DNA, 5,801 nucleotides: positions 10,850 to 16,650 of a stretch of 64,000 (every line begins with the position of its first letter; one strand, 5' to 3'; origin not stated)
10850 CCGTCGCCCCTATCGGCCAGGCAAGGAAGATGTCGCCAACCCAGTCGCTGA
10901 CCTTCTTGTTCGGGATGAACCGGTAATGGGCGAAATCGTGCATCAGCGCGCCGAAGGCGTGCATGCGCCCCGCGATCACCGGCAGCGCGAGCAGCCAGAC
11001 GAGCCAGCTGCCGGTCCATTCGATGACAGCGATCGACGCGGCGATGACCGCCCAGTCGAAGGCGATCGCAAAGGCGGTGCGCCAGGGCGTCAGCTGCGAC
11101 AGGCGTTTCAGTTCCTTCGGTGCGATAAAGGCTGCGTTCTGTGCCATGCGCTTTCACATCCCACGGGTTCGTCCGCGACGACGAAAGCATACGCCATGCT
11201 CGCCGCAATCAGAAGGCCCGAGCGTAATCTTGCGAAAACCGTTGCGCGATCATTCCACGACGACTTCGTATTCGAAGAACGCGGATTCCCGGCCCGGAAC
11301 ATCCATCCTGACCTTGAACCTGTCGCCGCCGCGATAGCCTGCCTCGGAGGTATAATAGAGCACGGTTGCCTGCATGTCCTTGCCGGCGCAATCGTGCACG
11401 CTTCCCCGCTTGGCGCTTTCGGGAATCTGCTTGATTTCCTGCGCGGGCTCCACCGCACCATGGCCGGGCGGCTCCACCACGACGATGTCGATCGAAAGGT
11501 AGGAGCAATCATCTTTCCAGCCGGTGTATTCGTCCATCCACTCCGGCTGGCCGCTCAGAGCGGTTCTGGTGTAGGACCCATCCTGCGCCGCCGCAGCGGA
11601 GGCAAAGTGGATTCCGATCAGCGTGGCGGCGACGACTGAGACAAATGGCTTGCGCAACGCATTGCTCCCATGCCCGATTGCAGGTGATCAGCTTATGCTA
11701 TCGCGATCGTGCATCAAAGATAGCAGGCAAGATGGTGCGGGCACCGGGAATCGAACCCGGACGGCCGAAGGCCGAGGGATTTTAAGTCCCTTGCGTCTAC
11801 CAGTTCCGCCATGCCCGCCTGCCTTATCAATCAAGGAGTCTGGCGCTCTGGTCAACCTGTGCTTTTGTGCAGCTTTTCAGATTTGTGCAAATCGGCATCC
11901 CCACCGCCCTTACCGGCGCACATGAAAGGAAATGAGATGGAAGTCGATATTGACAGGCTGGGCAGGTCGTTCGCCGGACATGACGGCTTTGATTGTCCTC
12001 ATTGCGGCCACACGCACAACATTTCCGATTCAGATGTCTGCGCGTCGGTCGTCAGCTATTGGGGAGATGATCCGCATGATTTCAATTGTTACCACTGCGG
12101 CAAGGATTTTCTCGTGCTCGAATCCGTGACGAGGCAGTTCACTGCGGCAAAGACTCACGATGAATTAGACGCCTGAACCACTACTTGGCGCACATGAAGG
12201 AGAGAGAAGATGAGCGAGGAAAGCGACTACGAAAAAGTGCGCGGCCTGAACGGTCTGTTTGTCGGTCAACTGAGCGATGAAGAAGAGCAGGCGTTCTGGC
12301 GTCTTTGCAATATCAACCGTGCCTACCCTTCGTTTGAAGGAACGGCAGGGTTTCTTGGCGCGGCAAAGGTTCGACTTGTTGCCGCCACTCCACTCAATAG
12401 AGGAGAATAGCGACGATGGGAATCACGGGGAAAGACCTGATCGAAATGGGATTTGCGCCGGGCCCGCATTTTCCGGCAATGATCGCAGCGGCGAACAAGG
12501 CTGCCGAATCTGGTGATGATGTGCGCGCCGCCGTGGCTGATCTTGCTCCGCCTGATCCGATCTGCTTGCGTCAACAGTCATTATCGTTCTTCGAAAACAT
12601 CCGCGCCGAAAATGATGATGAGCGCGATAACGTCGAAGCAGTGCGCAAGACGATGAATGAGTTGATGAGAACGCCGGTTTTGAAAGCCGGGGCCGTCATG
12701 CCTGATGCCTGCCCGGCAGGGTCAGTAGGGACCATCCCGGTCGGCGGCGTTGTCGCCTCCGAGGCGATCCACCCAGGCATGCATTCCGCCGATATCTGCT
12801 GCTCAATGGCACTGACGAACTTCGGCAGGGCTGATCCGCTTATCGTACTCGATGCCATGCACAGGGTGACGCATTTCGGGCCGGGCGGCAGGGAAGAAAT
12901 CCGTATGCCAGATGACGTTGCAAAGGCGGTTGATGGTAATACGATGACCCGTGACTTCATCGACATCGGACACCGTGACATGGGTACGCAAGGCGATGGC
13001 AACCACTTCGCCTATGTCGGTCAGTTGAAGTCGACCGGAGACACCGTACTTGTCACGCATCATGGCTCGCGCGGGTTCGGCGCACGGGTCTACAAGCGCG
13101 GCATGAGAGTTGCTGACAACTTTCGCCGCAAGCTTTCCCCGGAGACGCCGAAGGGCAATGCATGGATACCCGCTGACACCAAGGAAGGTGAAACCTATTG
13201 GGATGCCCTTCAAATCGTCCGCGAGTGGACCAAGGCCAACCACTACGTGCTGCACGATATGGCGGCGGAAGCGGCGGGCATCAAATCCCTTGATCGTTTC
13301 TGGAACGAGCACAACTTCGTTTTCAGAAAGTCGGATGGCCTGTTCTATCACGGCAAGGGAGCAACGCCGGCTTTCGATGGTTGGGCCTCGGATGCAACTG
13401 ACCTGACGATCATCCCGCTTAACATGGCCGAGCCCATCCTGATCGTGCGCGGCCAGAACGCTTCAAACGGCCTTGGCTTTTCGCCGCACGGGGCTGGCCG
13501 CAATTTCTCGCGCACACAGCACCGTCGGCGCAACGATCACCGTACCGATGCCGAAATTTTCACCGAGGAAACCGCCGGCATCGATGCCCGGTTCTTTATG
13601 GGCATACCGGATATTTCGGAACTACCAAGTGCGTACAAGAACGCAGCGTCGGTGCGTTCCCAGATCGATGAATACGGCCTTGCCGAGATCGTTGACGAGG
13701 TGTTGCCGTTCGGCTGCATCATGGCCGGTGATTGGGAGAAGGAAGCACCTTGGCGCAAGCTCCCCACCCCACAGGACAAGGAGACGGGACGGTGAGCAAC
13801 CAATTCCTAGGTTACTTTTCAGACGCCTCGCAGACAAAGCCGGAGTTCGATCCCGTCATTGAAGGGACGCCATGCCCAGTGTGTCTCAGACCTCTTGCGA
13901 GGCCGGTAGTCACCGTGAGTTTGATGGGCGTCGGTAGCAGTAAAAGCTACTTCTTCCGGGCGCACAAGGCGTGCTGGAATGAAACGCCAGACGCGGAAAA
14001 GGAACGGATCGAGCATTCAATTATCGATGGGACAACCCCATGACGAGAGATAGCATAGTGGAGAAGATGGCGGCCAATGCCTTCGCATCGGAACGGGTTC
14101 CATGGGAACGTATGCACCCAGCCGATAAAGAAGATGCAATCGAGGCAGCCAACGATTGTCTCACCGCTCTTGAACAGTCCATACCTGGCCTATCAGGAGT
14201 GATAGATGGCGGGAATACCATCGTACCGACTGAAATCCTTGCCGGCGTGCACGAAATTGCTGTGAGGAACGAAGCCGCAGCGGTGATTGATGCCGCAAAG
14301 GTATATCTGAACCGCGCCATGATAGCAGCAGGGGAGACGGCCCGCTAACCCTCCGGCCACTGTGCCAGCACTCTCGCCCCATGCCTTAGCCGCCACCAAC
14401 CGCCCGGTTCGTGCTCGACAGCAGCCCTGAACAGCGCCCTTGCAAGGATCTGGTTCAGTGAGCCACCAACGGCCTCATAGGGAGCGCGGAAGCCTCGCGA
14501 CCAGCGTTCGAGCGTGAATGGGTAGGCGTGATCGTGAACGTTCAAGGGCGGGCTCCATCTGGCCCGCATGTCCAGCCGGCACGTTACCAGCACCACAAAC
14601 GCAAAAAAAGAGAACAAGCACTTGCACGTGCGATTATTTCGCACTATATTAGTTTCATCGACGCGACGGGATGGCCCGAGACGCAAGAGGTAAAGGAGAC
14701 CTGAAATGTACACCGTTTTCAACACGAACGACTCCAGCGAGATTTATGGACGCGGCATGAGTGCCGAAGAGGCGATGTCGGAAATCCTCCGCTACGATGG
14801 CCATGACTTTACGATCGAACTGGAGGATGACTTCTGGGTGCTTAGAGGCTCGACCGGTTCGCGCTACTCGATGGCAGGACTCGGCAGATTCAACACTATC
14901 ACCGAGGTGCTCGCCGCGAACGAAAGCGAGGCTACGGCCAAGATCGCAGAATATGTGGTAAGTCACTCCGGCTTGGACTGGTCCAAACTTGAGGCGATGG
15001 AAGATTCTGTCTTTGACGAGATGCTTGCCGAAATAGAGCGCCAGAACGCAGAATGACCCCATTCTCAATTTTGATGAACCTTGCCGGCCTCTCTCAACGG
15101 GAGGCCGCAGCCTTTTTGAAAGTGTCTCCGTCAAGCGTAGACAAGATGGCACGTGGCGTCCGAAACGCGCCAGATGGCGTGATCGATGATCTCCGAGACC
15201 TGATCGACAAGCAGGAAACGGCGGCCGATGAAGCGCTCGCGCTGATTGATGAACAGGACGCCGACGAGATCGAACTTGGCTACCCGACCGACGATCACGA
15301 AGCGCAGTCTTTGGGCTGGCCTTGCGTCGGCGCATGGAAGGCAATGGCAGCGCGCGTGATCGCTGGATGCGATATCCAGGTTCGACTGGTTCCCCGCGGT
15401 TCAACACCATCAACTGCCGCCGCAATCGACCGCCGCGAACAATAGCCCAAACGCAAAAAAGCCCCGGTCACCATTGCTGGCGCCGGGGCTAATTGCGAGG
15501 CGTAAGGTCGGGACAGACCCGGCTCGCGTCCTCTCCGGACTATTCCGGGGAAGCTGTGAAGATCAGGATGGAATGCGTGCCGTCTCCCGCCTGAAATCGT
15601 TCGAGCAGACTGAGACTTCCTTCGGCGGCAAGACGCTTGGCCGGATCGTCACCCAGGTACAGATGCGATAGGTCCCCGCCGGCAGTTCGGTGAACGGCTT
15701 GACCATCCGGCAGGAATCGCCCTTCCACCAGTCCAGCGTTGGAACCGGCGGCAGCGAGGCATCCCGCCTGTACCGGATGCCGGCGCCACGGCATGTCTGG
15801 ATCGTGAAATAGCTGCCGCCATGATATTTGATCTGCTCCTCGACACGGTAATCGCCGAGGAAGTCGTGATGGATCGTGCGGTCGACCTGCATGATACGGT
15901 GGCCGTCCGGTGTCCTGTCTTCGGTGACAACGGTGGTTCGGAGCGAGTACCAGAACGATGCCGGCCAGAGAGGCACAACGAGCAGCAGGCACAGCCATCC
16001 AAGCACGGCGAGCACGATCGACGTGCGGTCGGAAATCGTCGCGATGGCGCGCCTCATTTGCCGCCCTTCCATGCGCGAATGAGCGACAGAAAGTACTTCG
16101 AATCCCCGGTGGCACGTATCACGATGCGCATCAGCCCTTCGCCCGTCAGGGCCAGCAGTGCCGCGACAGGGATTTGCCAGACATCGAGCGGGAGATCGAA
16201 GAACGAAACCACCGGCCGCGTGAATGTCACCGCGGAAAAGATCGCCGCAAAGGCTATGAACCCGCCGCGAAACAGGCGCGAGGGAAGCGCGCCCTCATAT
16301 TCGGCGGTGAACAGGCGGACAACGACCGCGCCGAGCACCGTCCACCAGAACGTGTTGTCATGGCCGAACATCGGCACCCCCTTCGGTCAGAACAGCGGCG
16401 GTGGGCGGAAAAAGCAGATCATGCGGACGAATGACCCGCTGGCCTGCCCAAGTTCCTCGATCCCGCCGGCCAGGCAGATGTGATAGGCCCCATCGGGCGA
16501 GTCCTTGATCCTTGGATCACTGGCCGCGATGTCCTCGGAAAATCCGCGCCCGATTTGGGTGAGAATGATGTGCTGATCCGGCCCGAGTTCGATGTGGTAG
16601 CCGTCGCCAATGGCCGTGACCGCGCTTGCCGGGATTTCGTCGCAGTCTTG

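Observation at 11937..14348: Five-gene prophage cargo operon centred on a catalytically intact RtcB ligase, without known RtcB partners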

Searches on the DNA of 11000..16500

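Call 19: search_rna_families(source=window, start=11000, end=16500, threshold=evalue, max_evalue=1)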
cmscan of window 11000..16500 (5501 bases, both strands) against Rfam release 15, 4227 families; matches with E-value up to 1: 2.
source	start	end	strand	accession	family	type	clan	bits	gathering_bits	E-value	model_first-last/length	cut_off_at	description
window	11736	11818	-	RF00005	tRNA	Gene; tRNA;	CL00001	59.5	29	2.1e-11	1-71/71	no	tRNA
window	11735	11818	+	RF04354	Plastid-ycf2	Cis-reg;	-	23.1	65.7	0.24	1-75/75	no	Plastid-ycf2 5UTR RNA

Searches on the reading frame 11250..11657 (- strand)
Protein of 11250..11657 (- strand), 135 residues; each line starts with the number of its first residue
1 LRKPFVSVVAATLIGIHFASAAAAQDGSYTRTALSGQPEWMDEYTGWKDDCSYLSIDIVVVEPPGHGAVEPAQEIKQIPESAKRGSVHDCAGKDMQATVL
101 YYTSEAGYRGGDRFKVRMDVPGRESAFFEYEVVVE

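Call 22: search_protein_families(library=pfam, proteins=[window:11250-11657:-], max_evalue=0.001)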
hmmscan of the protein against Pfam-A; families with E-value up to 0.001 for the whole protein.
window:11250-11657:- (135 aa): 0 families

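Call 47: find_encoding_contigs(protein=window:11250-11657:-, flank=10000, max_places=8)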
Protein window:11250-11657:- (135 aa): 16 contigs read that carry it; 8 places shown.
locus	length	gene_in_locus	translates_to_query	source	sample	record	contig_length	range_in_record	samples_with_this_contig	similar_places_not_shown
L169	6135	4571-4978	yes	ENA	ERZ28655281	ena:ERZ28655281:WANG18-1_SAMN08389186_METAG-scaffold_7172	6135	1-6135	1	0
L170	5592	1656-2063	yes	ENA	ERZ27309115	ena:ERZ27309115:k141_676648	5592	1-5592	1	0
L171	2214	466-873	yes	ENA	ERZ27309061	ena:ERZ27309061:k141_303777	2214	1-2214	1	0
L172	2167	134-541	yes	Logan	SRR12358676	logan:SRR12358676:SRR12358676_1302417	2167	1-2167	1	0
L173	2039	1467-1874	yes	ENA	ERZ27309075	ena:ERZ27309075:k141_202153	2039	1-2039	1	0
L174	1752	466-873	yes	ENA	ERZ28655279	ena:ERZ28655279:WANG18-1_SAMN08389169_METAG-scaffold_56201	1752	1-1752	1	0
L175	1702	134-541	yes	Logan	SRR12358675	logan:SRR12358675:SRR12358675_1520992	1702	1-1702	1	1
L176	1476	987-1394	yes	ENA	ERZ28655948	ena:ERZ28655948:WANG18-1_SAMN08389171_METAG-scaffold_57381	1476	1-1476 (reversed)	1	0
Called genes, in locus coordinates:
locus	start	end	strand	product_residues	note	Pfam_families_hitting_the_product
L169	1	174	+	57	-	?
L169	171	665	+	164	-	-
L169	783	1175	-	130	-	-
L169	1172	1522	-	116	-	-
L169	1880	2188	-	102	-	-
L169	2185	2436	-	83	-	-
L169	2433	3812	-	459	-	PF01139:RtcB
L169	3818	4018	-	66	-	-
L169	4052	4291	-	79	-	-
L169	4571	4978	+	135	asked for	-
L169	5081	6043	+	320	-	PF00487:FA_desaturase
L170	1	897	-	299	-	?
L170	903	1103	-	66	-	-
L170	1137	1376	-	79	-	-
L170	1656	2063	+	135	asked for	-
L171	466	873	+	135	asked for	-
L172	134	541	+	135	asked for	-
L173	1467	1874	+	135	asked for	-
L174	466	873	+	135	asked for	-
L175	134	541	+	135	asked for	-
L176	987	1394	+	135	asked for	-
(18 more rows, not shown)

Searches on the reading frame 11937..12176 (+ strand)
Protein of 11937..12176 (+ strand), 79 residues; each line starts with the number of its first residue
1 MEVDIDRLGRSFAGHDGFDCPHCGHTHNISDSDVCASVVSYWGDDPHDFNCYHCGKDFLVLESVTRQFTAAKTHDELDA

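Call 5: search_protein_families(library=pfam, proteins=[window:11937-12176:+], max_evalue=0.1)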
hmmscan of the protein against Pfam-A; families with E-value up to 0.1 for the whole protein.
window:11937-12176:+ (79 aa): 16 families
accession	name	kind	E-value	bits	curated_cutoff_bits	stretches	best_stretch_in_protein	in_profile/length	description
PF23454.1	Zn_ribbon_Brz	-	0.00051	21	27.9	0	16-38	4-28/58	Transcriptional regulator Brz zinc beta ribbon domain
PF13248.11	Zn_ribbon_3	-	0.00079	19.2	27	1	20-34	5-17/26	zinc-ribbon domain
PF13717.11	Zn_ribbon_4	-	0.0025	18.1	30.3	0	20-37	5-22/36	zinc-ribbon domain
PF12760.12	Zn_ribbon_IS1595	-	0.0039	17.6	25.4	1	16-56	17-45/46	Transposase zinc-ribbon domain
PF03811.18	Zn_ribbon_InsA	-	0.0047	17.1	26.1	1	5-23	16-34/35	InsA N-terminal domain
PF24460.1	DUF7575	-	0.0052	16.5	28.5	0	17-26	3-12/28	Domain of unknown function (DUF7575)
PF14369.11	Zn_ribbon_19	-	0.0053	17.3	30.8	0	35-59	8-32/35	zinc-ribbon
PF07227.17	PHD_Oberon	-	0.0061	16.9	28.8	1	20-78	60-119/130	PHD - plant homeodomain finger protein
PF09723.15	Zn_ribbon_8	-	0.0071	16.8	34.4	0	48-65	5-22/41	Zinc ribbon domain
PF24441.1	DUF7560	-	0.03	14.5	27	0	18-29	6-17/44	Family of unknown function (DUF7560)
PF23783.1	Zn_ribbon_TiaS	-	0.041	14.1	27.3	0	14-26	15-28/41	TiaS C-terminal zinc ribbon domain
PF25745.1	Phage_GP58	-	0.042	14.1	27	0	50-67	10-27/35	Bacteriophage GP58 protein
PF05129.18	Zn_ribbon_Elf1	-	0.043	14.4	29.8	0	17-29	22-34/79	Transcription elongation factor Elf1 like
PF13465.12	zf-H2C2_2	-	0.047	14.5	40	0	45-58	13-24/26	Zinc-finger double domain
PF07282.18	Cas12f1-like_TNB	-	0.095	13.3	26.3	0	17-37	40-57/60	Cas12f1-like, TNB domain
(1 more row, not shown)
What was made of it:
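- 11937..12176 (+): orf1, 79 aa. Two CxxC pairs (zinc-ribbon-like). A small phage protein of unknown function. Zinc-ribbon Pfam hits are all below their cut-offs (call 5).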

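Call 6: search_protein_families(library=phrogs, proteins=[window:11937-12176:+], max_evalue=0.01)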
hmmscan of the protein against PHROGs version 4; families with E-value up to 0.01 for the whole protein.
window:11937-12176:+ (79 aa): 5 families
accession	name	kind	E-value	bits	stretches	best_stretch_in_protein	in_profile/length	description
phrog_6504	-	unknown function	3e-07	31.5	1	15-73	5-59/61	-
phrog_5602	-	unknown function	0.0014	19.3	0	45-63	15-33/60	-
phrog_35669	-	unknown function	0.0026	19.3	1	18-72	5-55/111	-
phrog_10675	-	unknown function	0.0046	18.2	1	19-68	7-49/98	-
phrog_21581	-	unknown function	0.01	16.7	1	4-33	8-37/152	-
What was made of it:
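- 11937..12176 (+): phrog_6504 at E 3e-7 (call 6).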

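Call 7: search_protein_families(library=ncbifam, proteins=[window:11937-12176:+], max_evalue=0.01)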
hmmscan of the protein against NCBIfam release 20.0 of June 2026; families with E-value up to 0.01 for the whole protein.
window:11937-12176:+ (79 aa): 3 families
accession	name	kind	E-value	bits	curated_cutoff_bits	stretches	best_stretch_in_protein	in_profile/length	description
TIGR02605.1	CxxC_CxxC_SSSS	subfamily_domain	0.00069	19.6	31.3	0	48-66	5-23/52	FmdB family zinc ribbon protein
TIGR04104.1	cxxc_20_cxxc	subfamily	0.0056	17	45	0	10-32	18-40/93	TIGR04104 family putative zinc finger protein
NF011481.0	PRK14890.1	equivalog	0.0058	16.6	61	0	17-26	27-36/61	putative Zn-ribbon RNA-binding protein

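Call 57: list_cluster_members(proteins=[window:11937-12176:+, window:12210-12410:+, window:12416-13795:+, window:13792-14040:+, window:14040-14348:+, window:14706-15056:+, window:15053-15445:+])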
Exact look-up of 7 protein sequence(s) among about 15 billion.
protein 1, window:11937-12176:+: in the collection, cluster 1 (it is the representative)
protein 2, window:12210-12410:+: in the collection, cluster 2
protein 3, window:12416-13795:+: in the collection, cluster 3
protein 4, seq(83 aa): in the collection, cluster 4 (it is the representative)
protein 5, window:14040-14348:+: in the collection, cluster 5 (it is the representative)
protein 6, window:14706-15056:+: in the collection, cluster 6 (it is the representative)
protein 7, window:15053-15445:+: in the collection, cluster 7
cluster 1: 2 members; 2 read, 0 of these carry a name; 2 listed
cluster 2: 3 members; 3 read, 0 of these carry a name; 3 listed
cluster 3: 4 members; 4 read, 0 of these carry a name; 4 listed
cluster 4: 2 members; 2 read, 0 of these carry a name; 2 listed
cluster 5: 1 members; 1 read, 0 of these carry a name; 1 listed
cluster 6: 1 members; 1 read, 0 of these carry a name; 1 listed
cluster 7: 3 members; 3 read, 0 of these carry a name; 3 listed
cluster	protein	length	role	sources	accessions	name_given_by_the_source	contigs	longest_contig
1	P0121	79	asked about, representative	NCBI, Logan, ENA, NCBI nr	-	-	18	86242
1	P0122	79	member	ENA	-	-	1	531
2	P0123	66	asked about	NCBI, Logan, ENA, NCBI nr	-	-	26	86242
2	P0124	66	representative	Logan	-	-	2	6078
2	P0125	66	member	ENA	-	-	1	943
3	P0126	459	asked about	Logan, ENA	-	-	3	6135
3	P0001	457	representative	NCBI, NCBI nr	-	-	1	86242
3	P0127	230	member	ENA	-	-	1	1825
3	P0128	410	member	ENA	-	-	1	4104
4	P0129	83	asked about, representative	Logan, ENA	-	-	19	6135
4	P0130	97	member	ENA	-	-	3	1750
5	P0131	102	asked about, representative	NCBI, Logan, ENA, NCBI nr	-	-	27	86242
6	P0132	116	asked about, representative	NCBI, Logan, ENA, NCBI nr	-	-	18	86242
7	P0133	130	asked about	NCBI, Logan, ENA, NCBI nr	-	-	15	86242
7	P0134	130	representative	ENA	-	-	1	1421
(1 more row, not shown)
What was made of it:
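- Cluster sizes are 1-3 (call 57).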

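Call 62: search_protein_families(library=padloc, proteins=[window:11937-12176:+], max_evalue=0.01)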
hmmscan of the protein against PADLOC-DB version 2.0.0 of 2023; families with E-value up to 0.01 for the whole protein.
window:11937-12176:+ (79 aa): 0 families
